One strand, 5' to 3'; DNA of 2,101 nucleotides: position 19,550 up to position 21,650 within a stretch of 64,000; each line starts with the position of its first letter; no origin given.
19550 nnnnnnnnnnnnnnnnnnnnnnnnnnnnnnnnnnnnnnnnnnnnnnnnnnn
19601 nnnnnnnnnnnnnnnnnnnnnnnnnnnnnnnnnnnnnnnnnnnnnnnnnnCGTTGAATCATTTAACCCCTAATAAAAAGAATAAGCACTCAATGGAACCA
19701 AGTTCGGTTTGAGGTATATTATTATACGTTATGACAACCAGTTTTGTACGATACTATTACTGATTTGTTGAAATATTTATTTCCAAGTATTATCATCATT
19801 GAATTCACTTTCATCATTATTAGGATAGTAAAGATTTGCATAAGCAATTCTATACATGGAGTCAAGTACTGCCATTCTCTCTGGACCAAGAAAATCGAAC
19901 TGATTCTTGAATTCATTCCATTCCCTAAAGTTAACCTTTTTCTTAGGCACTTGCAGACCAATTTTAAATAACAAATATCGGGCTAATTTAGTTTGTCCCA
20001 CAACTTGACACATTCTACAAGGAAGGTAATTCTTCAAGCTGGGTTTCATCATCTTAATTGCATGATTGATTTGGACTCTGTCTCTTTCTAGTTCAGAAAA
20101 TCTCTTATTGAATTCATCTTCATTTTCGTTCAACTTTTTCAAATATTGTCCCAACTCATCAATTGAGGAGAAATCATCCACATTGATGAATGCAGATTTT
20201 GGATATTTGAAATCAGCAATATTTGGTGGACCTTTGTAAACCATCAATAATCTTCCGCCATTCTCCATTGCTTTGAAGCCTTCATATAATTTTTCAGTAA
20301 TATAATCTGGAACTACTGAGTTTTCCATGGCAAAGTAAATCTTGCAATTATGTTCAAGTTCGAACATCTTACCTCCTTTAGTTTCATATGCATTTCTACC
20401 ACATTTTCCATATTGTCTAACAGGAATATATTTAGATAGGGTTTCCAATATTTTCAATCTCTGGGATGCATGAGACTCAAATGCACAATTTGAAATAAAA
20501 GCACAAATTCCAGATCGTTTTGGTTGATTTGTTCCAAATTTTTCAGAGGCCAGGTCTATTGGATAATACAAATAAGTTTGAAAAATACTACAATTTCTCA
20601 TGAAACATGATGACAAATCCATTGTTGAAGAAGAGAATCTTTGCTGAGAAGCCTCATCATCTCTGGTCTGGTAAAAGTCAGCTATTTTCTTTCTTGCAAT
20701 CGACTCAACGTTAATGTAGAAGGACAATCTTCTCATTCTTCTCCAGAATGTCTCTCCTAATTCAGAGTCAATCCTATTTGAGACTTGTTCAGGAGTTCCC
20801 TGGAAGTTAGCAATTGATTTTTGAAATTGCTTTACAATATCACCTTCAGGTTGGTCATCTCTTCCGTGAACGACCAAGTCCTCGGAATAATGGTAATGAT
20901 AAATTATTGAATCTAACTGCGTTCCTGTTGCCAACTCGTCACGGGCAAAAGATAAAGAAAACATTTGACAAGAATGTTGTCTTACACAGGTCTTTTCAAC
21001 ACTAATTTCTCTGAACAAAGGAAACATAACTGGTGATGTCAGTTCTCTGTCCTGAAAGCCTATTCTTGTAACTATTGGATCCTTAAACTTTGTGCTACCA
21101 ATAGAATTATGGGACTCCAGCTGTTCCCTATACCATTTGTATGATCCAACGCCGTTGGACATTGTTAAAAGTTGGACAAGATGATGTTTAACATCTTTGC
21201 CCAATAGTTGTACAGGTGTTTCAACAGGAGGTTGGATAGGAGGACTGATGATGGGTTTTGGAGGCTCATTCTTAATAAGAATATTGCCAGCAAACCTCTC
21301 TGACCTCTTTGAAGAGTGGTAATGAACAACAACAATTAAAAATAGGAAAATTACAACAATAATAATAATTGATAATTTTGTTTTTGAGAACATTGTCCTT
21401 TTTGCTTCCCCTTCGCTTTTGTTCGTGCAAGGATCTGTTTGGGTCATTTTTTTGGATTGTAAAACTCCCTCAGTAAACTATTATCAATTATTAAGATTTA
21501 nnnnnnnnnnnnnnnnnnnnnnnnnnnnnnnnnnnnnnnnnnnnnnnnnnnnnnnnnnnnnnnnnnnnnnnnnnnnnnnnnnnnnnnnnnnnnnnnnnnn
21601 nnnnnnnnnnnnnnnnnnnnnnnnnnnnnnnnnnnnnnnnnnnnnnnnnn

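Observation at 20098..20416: Near-identical tract shared by two fucosyltransferase paralogs 28 kb apart on opposite strands (gene conversion candidate)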

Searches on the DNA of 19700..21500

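Call 26: search_rna_families(source=window, start=19700, end=21500, threshold=evalue, max_evalue=1)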
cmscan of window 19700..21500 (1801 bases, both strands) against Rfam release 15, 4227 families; matches with E-value up to 1: 1.
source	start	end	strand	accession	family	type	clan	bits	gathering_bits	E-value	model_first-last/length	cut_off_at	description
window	21326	21418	+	RF01675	CrcZ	Gene; sRNA;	-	18.3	95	0.027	1-398/398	no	Pseudomonas sRNA CrcZ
